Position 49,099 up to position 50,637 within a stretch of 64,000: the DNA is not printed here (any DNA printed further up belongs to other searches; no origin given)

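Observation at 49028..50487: Stand-alone octaheme cytochrome (class-I cyt c domain + 7-heme module) ATGA-coupled to a small membrane ORF that overlaps the convergent mscS 3' end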

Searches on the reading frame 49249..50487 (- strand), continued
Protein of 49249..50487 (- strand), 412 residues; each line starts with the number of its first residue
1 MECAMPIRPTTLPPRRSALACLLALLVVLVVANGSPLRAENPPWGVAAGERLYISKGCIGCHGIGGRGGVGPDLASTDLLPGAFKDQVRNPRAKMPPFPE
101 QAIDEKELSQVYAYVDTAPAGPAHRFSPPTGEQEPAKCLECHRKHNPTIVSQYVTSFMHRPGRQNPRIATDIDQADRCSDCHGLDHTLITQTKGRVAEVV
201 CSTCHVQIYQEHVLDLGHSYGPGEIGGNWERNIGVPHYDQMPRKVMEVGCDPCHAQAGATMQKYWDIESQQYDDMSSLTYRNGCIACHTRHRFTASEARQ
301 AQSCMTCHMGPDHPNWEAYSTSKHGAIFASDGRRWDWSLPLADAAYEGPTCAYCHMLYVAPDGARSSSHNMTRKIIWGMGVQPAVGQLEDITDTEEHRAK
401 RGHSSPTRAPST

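Call 7: find_homologous_proteins(query=window:49249-50487:-, max_evalue=0.00001)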
Query window:49249-50487:- (412 aa): 1318 proteins with E <= 0.00001 among 7932 candidates; the best 120 are listed.
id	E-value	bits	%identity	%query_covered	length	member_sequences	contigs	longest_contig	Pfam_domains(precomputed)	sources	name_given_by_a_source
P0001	1.6e-289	978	100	99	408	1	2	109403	PF14537.12,PF13442.12,PF13447.12,PF14522.12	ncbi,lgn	-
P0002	2.0e-210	718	76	95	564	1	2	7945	PF13442.12,PF13447.12,PF00034.27,PF14522.12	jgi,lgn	-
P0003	6.5e-171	587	68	86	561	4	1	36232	PF13442.12,PF13447.12,PF00034.27,PF14522.12,PF22113.2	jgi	jgi:hydroxylamine dehydrogenase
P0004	4.2e-168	578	63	92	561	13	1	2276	PF09699.16,PF14537.12,PF13442.12,PF13447.12,PF14522.12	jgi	jgi:hydroxylamine dehydrogenase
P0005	3.2e-166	572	65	87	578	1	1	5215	PF09699.16,PF14537.12,PF13442.12,PF13447.12,PF14522.12,PF22113.2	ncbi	-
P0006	6.2e-165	568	66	86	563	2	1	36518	PF09699.16,PF14537.12,PF13442.12,PF13447.12,PF14522.12,PF22113.2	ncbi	-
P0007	8.1e-164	564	66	86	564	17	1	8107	PF09699.16,PF14537.12,PF13442.12,PF13447.12,PF00034.27,PF14522.12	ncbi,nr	ncbi:MAG: c-type cytochrome [Candidatus Rokubacteria bacterium]|nr:c-type cytochrome [Candidatus Rok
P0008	1.1e-163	564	63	87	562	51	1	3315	PF09699.16,PF14537.12,PF13442.12,PF13447.12,PF00034.27,PF14522.12,PF22113.2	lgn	-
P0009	1.9e-163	563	66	86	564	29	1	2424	PF13442.12,PF13447.12,PF14522.12,PF22113.2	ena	-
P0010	1.9e-162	559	62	92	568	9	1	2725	PF09699.16,PF14537.12,PF13442.12,PF13447.12,PF00034.27,PF14522.12,PF22113.2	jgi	-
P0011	2.0e-162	559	65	87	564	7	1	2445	PF13442.12,PF13447.12,PF14522.12,PF22113.2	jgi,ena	-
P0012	4.8e-160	552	61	92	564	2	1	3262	PF09699.16,PF14537.12,PF13442.12,PF13447.12,PF14522.12,PF22113.2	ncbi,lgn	-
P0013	5.3e-157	541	59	93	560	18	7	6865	PF09699.16,PF14537.12,PF13442.12,PF13447.12,PF14522.12,PF22113.2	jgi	-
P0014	4.6e-155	535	62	86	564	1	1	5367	PF09699.16,PF14537.12,PF13442.12,PF13447.12,PF14522.12,PF22113.2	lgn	-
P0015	5.0e-155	535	58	95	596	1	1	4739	PF09699.16,PF14537.12,PF13442.12,PF13447.12,PF00034.27,PF14522.12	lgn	-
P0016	1.0e-154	534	58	94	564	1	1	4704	PF14537.12,PF13442.12,PF13447.12,PF00034.27,PF14522.12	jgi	-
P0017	1.5e-154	533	58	94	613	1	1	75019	PF09699.16,PF14537.12,PF13442.12,PF13447.12,PF14522.12,PF22113.2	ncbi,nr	ncbi:MAG: c-type cytochrome [Gemmatimonadetes bacterium]|nr:c-type cytochrome [Gemmatimonadota bacte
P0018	1.2e-152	527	62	92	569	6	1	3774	PF09699.16,PF14537.12,PF13442.12,PF13447.12,PF14522.12,PF22113.2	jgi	jgi:hydroxylamine dehydrogenase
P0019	4.0e-152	525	64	83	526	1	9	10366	PF14537.12,PF13442.12,PF13447.12,PF14522.12,PF22113.2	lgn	-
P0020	1.8e-150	520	59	92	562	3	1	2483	PF09699.16,PF14537.12,PF13442.12,PF13447.12,PF14522.12,PF22113.2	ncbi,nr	ncbi:MAG TPA: multiheme c-type cytochrome [Methylomirabilota bacterium]|nr:multiheme c-type cytochro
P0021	3.0e-150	519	59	87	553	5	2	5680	PF09699.16,PF14537.12,PF13442.12,PF13447.12,PF14522.12,PF22113.2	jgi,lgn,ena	-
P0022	6.8e-150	518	62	87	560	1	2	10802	PF09699.16,PF14537.12,PF13442.12,PF13447.12,PF00034.27,PF14522.12,PF22113.2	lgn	-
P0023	8.2e-150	518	59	97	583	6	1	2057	PF09699.16,PF14537.12,PF13442.12,PF13447.12,PF14522.12,PF22113.2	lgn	-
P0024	9.9e-150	518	64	86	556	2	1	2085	PF14537.12,PF13442.12,PF13447.12,PF14522.12,PF22113.2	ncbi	-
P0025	2.6e-149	516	58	93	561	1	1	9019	PF09699.16,PF14537.12,PF13442.12,PF13447.12,PF14522.12,PF22113.2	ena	-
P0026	2.7e-149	516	56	93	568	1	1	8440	PF09699.16,PF13442.12,PF13447.12,PF14522.12,PF22113.2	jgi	jgi:hydroxylamine dehydrogenase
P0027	4.3e-149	515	63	86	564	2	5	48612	PF09699.16,PF13442.12,PF13447.12,PF14522.12,PF22113.2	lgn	-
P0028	7.2e-149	515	56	98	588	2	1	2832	PF09699.16,PF14537.12,PF13442.12,PF13447.12,PF14522.12,PF22113.2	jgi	-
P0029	7.3e-149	515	62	85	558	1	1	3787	PF09699.16,PF14537.12,PF13442.12,PF13447.12,PF14522.12,PF22113.2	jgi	jgi:hydroxylamine dehydrogenase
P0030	1.7e-148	513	59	94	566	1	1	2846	PF09699.16,PF14537.12,PF13442.12,PF13447.12,PF14522.12,PF22113.2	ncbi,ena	-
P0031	3.2e-148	513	58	94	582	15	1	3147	PF09699.16,PF14537.12,PF13442.12,PF13447.12,PF14522.12,PF22113.2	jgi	-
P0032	3.3e-148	513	56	95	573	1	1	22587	PF09699.16,PF14537.12,PF13442.12,PF13447.12,PF14522.12,PF22113.2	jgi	jgi:hydroxylamine dehydrogenase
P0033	1.1e-147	511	59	92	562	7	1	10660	PF09699.16,PF14537.12,PF13442.12,PF13447.12,PF14522.12,PF22113.2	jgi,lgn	jgi:hydroxylamine dehydrogenase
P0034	1.4e-147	510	60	92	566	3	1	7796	PF14537.12,PF13442.12,PF13447.12,PF14522.12,PF22113.2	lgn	-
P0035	1.6e-147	510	59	91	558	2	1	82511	PF09699.16,PF14537.12,PF13442.12,PF13447.12,PF14522.12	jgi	jgi:hydroxylamine dehydrogenase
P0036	3.8e-147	509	63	87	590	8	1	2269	PF09699.16,PF14537.12,PF13442.12,PF13447.12,PF14522.12,PF22113.2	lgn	-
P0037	5.2e-147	509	61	86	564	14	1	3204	PF09699.16,PF14537.12,PF13442.12,PF13447.12,PF14522.12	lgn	-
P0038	8.4e-147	508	58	92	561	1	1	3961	PF09699.16,PF14537.12,PF13442.12,PF13447.12,PF14522.12,PF22113.2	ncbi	-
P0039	9.0e-147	508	58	94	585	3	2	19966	PF09699.16,PF14537.12,PF13442.12,PF13447.12,PF14522.12,PF22113.2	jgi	jgi:hydroxylamine dehydrogenase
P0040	9.9e-147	508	61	86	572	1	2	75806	PF14537.12,PF13442.12,PF13447.12,PF14522.12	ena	-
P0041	1.1e-146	508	58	93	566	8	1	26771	PF09699.16,PF14537.12,PF13442.12,PF13447.12,PF14522.12,PF22113.2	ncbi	ncbi:MAG TPA: multiheme c-type cytochrome [Methylomirabilota bacterium]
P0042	1.3e-146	507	59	92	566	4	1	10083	PF09699.16,PF14537.12,PF13442.12,PF13447.12,PF14522.12,PF22113.2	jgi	jgi:hydroxylamine dehydrogenase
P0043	1.7e-146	507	58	92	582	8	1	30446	PF09699.16,PF14537.12,PF13442.12,PF13447.12,PF14522.12,PF22113.2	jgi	jgi:hydroxylamine dehydrogenase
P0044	1.9e-146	507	62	85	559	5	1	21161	PF09699.16,PF14537.12,PF13442.12,PF13447.12,PF14522.12,PF22113.2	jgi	jgi:hydroxylamine dehydrogenase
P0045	2.2e-146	507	58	93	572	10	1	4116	PF09699.16,PF14537.12,PF13442.12,PF13447.12,PF14522.12,PF22113.2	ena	-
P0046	2.5e-146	506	61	85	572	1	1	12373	PF09699.16,PF13442.12,PF13447.12,PF14522.12,PF22113.2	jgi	jgi:hydroxylamine dehydrogenase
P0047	3.3e-146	506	59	92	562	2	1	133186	PF09699.16,PF14537.12,PF13442.12,PF13447.12,PF14522.12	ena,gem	-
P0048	3.3e-146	506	61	86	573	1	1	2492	PF09699.16,PF14537.12,PF13442.12,PF13447.12,PF14522.12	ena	-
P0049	3.4e-146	506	61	85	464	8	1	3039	PF09699.16,PF14537.12,PF13442.12,PF13447.12,PF14522.12,PF22113.2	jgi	jgi:cytochrome c551/c552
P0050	4.6e-146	505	59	92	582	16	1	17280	PF09699.16,PF14537.12,PF13442.12,PF13447.12,PF14522.12,PF22113.2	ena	-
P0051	5.4e-146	505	59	92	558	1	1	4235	PF09699.16,PF14537.12,PF13442.12,PF13447.12,PF14522.12,PF22113.2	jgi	-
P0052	6.7e-146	505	57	93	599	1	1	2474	PF14537.12,PF13442.12,PF13447.12,PF14522.12,PF22113.2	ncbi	-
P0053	7.6e-146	505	61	86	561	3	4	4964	PF09699.16,PF14537.12,PF13442.12,PF13447.12,PF14522.12,PF22113.2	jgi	jgi:hydroxylamine dehydrogenase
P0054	7.9e-146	505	61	86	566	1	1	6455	PF09699.16,PF14537.12,PF13442.12,PF13447.12,PF14522.12,PF22113.2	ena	-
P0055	8.1e-146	505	61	86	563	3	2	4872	PF09699.16,PF14537.12,PF13442.12,PF13447.12,PF14522.12,PF22113.2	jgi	jgi:hydroxylamine dehydrogenase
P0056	1.4e-145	504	60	88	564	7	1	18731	PF09699.16,PF13442.12,PF13447.12,PF14522.12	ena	-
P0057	1.4e-145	504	59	91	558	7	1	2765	PF09699.16,PF14537.12,PF13442.12,PF13447.12,PF14522.12,PF22113.2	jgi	-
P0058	1.5e-145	504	59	86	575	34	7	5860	PF14537.12,PF13442.12,PF13447.12,PF14522.12,PF22113.2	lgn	-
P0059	1.5e-145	504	59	89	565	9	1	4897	PF09699.16,PF14537.12,PF13442.12,PF13447.12,PF14522.12,PF22113.2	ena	-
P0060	1.8e-145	504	59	86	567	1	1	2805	PF09699.16,PF14537.12,PF13442.12,PF13447.12,PF14522.12,PF22113.2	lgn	-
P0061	1.9e-145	503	62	86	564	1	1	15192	PF09699.16,PF13442.12,PF13447.12,PF14522.12,PF22113.2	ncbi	-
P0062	1.9e-145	503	60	86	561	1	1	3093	PF09699.16,PF14537.12,PF13442.12,PF13447.12,PF14522.12,PF22113.2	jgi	jgi:multi-heme cytochrome with CxxCH motif/cbb3-type cytochrome c oxidase subunit III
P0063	2.2e-145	503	58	92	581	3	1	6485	PF09699.16,PF13442.12,PF13447.12,PF14522.12,PF22113.2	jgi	jgi:hydroxylamine dehydrogenase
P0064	2.4e-145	503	61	86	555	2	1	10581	PF09699.16,PF14537.12,PF13442.12,PF13447.12,PF14522.12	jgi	jgi:hydroxylamine dehydrogenase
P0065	2.8e-145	503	60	85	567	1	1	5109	PF09699.16,PF14537.12,PF13442.12,PF13447.12,PF14522.12,PF22113.2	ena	-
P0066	4.2e-145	502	61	86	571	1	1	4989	PF14537.12,PF13442.12,PF13447.12,PF14522.12,PF22113.2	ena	-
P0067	5.0e-145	502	59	86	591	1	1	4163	PF09699.16,PF13442.12,PF13447.12,PF14522.12,PF22113.2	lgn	-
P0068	5.1e-145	502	62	86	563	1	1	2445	PF09699.16,PF14537.12,PF13442.12,PF13447.12,PF14522.12,PF22113.2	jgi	jgi:hydroxylamine dehydrogenase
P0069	5.3e-145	502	61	85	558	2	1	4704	PF09699.16,PF14537.12,PF13442.12,PF13447.12,PF14522.12,PF22113.2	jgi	jgi:Seven times multi-haem cytochrome CxxCH/Cytochrome C oxidase, cbb3-type, subunit III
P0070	5.3e-145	502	61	85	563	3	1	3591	PF09699.16,PF14537.12,PF13442.12,PF13447.12,PF00034.27,PF14522.12,PF22113.2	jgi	jgi:hydroxylamine dehydrogenase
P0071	5.4e-145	502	60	86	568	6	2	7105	PF09699.16,PF14537.12,PF13442.12,PF13447.12,PF14522.12,PF22113.2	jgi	jgi:hydroxylamine dehydrogenase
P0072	5.8e-145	502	57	94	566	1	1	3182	PF09699.16,PF14537.12,PF13442.12,PF13447.12,PF14522.12,PF22113.2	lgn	-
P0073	5.9e-145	502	57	93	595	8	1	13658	PF14537.12,PF13442.12,PF13447.12,PF14522.12,PF22113.2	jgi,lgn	-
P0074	6.1e-145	502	59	92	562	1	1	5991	PF09699.16,PF13442.12,PF13447.12,PF14522.12,PF22113.2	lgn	-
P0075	6.4e-145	502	58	93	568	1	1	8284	PF09699.16,PF14537.12,PF13442.12,PF13447.12,PF14522.12,PF22113.2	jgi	jgi:hydroxylamine dehydrogenase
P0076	7.6e-145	501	60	86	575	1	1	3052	PF09699.16,PF14537.12,PF13442.12,PF13447.12,PF14522.12,PF22113.2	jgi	jgi:hydroxylamine dehydrogenase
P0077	7.9e-145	501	61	86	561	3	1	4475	PF09699.16,PF13442.12,PF13447.12,PF14522.12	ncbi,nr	ncbi:MAG: c-type cytochrome [Candidatus Rokubacteria bacterium]|nr:c-type cytochrome [Candidatus Rok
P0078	8.1e-145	501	60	86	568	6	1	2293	PF09699.16,PF14537.12,PF13442.12,PF13447.12,PF00034.27,PF14522.12,PF22113.2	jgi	-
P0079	1.0e-144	501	59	92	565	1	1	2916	PF09699.16,PF14537.12,PF13442.12,PF13447.12,PF14522.12,PF22113.2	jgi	jgi:hydroxylamine dehydrogenase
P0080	1.1e-144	501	60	86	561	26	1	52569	PF09699.16,PF14537.12,PF13442.12,PF13447.12,PF14522.12,PF22113.2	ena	-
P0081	1.2e-144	501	60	86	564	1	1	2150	PF09699.16,PF14537.12,PF13442.12,PF13447.12,PF14522.12,PF22113.2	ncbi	-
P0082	1.3e-144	501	61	86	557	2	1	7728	PF09699.16,PF14537.12,PF13442.12,PF13447.12,PF14522.12,PF22113.2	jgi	jgi:hydroxylamine dehydrogenase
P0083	1.4e-144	501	60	87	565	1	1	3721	PF09699.16,PF13442.12,PF13447.12,PF14522.12,PF22113.2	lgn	-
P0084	1.4e-144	501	59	89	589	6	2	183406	PF14537.12,PF13442.12,PF13447.12,PF14522.12,PF22113.2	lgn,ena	-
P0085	1.8e-144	500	60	86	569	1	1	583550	PF09699.16,PF14537.12,PF13442.12,PF13447.12,PF14522.12,PF22113.2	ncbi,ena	-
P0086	2.0e-144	500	59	85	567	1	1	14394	PF09699.16,PF14537.12,PF13442.12,PF13447.12,PF14522.12,PF22113.2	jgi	jgi:hydroxylamine dehydrogenase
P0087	2.1e-144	500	57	91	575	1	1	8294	PF09699.16,PF14537.12,PF13442.12,PF13447.12,PF14522.12,PF22113.2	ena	-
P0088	2.3e-144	500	57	94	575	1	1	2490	PF14537.12,PF13442.12,PF13447.12,PF14522.12,PF22113.2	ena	-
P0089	2.5e-144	500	57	92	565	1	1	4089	PF09699.16,PF14537.12,PF13442.12,PF13447.12,PF14522.12,PF22113.2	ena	-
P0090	2.6e-144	500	58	92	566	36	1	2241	PF09699.16,PF14537.12,PF13442.12,PF13447.12,PF14522.12,PF22113.2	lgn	-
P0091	2.9e-144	500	59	86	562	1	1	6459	PF09699.16,PF14537.12,PF13442.12,PF13447.12,PF14522.12,PF22113.2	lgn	-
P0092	3.2e-144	499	58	89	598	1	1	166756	PF09699.16,PF14537.12,PF13442.12,PF13447.12,PF14522.12,PF22113.2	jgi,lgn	-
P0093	3.2e-144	499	60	86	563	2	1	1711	PF09699.16,PF14537.12,PF13442.12,PF13447.12,PF14522.12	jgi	-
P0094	3.2e-144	499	58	91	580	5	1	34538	PF09699.16,PF14537.12,PF13442.12,PF13447.12,PF14522.12,PF22113.2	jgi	jgi:mono/diheme cytochrome c family protein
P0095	3.7e-144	499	61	86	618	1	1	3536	PF14537.12,PF13442.12,PF13447.12,PF14522.12,PF22113.2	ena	-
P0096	5.9e-144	498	66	76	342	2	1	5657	PF14537.12,PF13442.12,PF13447.12,PF00034.27,PF14522.12,PF22113.2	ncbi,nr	ncbi:MAG: c-type cytochrome, partial [Candidatus Rokubacteria bacterium]|nr:c-type cytochrome [Candi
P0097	6.3e-144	498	57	91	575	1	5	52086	PF09699.16,PF14537.12,PF13442.12,PF13447.12,PF14522.12,PF22113.2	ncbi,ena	-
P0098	6.7e-144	498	57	91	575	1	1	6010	PF09699.16,PF14537.12,PF13442.12,PF13447.12,PF14522.12,PF22113.2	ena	-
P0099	1.1e-143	498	57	91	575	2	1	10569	PF09699.16,PF14537.12,PF13442.12,PF13447.12,PF14522.12,PF22113.2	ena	-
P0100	1.2e-143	498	60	86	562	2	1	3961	PF09699.16,PF14537.12,PF13442.12,PF13447.12,PF14522.12,PF22113.2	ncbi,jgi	jgi:hydroxylamine dehydrogenase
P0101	1.4e-143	497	58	92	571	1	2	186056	PF09699.16,PF13442.12,PF13447.12,PF14522.12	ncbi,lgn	-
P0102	1.5e-143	497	60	86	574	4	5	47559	PF09699.16,PF14537.12,PF13442.12,PF13447.12,PF14522.12,PF22113.2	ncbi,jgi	-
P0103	1.5e-143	497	58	92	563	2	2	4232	PF09699.16,PF14537.12,PF13442.12,PF13447.12,PF14522.12,PF22113.2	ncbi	-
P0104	1.7e-143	497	58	89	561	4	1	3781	PF09699.16,PF14537.12,PF13442.12,PF13447.12,PF14522.12,PF22113.2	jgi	jgi:hypothetical protein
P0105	1.7e-143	497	61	86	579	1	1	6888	PF13442.12,PF13447.12,PF14522.12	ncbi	-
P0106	1.8e-143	497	60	86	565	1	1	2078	PF09699.16,PF14537.12,PF13442.12,PF13447.12,PF14522.12,PF22113.2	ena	-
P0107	2.4e-143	497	58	92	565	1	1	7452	PF09699.16,PF13442.12,PF13447.12,PF14522.12,PF22113.2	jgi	jgi:hydroxylamine dehydrogenase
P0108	2.9e-143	496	61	86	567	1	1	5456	PF13442.12,PF13447.12,PF14522.12,PF22113.2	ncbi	-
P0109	2.9e-143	496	59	86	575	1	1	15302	PF09699.16,PF14537.12,PF13442.12,PF13447.12,PF14522.12,PF22113.2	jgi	jgi:hydroxylamine dehydrogenase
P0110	3.8e-143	496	58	94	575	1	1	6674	PF09699.16,PF14537.12,PF13442.12,PF13447.12,PF14522.12,PF22113.2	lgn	-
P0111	3.8e-143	496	57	92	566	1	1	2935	PF09699.16,PF14537.12,PF13442.12,PF13447.12,PF14522.12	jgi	jgi:hydroxylamine dehydrogenase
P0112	3.8e-143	496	61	85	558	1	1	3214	PF09699.16,PF14537.12,PF13442.12,PF13447.12,PF14522.12,PF22113.2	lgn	-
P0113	3.9e-143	496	60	86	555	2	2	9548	PF09699.16,PF13442.12,PF13447.12,PF14522.12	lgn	-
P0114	5.6e-143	495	61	86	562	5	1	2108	PF09699.16,PF14537.12,PF13442.12,PF13447.12,PF14522.12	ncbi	-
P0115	6.2e-143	495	57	92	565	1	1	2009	PF09699.16,PF13442.12,PF13447.12,PF14522.12,PF22113.2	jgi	jgi:hydroxylamine dehydrogenase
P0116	6.3e-143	495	60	86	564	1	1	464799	PF09699.16,PF14537.12,PF13442.12,PF13447.12,PF14522.12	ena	-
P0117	6.5e-143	495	61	86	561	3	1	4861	PF09699.16,PF14537.12,PF13442.12,PF13447.12,PF14522.12,PF22113.2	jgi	jgi:hydroxylamine dehydrogenase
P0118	7.5e-143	495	60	86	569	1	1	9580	PF09699.16,PF14537.12,PF13442.12,PF13447.12,PF14522.12,PF22113.2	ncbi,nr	ncbi:MAG: c-type cytochrome [Gemmatimonadetes bacterium]|nr:c-type cytochrome [Gemmatimonadota bacte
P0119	9.6e-143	495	56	95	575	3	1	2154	PF09699.16,PF14537.12,PF13442.12,PF13447.12,PF14522.12,PF22113.2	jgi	jgi:hydroxylamine dehydrogenase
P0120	1.2e-142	494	60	86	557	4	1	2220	PF09699.16,PF14537.12,PF13442.12,PF13447.12,PF14522.12,PF22113.2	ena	-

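Call 10: find_encoding_contigs(protein=P0002, flank=4000, max_places=4)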
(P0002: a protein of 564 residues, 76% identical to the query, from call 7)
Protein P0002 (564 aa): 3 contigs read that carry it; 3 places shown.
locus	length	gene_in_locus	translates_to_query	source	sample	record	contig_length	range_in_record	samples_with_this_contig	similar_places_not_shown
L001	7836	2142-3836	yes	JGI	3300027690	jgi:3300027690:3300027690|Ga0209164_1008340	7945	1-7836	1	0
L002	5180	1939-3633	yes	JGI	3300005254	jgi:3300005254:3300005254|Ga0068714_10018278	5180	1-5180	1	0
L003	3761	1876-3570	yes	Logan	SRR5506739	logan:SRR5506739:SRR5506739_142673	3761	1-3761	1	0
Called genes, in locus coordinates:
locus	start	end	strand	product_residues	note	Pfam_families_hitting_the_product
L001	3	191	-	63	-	?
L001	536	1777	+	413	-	PF12146:Hydrolase_4, PF00561:Abhydrolase_1, PF12697:Abhydrolase_6, PF03096:Ndr (weak), PF13428:TPR_14 (faint), PF13432:TPR_16 (faint), PF14559:TPR_19 (faint), PF13414:TPR_11 (faint), +3 more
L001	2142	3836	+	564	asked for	PF14522:Cytochrome_C7 (faint), PF00034:Cytochrom_C (weak), PF13442:Cytochrome_CBB3, PF13447:Multi-haem_cyto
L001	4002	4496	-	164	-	PF13683:rve_3 (weak)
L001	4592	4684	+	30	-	-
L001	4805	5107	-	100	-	PF07589:PEP_exosort_dom (weak)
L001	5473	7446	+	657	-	PF00756:Esterase (weak), PF01738:DLH, PF02230:Abhydrolase_2, PF00326:Peptidase_S9 (weak)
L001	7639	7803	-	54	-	-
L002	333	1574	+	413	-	PF12146:Hydrolase_4, PF00561:Abhydrolase_1, PF12697:Abhydrolase_6, PF03096:Ndr (weak), PF13428:TPR_14 (faint), PF13432:TPR_16 (faint), PF14559:TPR_19 (faint), PF13414:TPR_11 (faint), +3 more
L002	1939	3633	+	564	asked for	PF14522:Cytochrome_C7 (faint), PF00034:Cytochrom_C (weak), PF13442:Cytochrome_CBB3, PF13447:Multi-haem_cyto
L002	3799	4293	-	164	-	PF13683:rve_3 (weak)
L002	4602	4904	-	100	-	PF07589:PEP_exosort_dom (weak)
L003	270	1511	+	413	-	PF12146:Hydrolase_4, PF00561:Abhydrolase_1, PF12697:Abhydrolase_6, PF03096:Ndr (weak), PF13428:TPR_14 (faint), PF13432:TPR_16 (faint), PF14559:TPR_19 (faint), PF13414:TPR_11 (faint), +3 more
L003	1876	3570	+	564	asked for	PF14522:Cytochrome_C7 (faint), PF00034:Cytochrom_C (weak), PF13442:Cytochrome_CBB3, PF13447:Multi-haem_cyto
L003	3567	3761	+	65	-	?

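Call 11: find_encoding_contigs(protein=P0001, flank=4000, max_places=4)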
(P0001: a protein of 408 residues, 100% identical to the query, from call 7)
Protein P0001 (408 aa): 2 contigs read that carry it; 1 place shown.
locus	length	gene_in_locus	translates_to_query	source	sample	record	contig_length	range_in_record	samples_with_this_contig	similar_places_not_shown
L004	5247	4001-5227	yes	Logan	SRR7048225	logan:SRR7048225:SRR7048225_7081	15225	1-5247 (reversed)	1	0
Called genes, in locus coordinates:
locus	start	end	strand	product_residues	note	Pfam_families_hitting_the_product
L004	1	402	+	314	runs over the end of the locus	PF00781:DAGK_cat, PF19279:YegS_C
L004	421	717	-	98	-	PF12732:YtxH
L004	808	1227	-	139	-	-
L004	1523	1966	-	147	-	PF02681:DUF212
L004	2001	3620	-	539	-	PF02502:LacAB_rpiB, PF00923:TAL_FSA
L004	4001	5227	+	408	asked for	PF13442:Cytochrome_CBB3, PF14522:Cytochrome_C7 (faint), PF14537:Cytochrom_c3_2 (faint), PF13447:Multi-haem_cyto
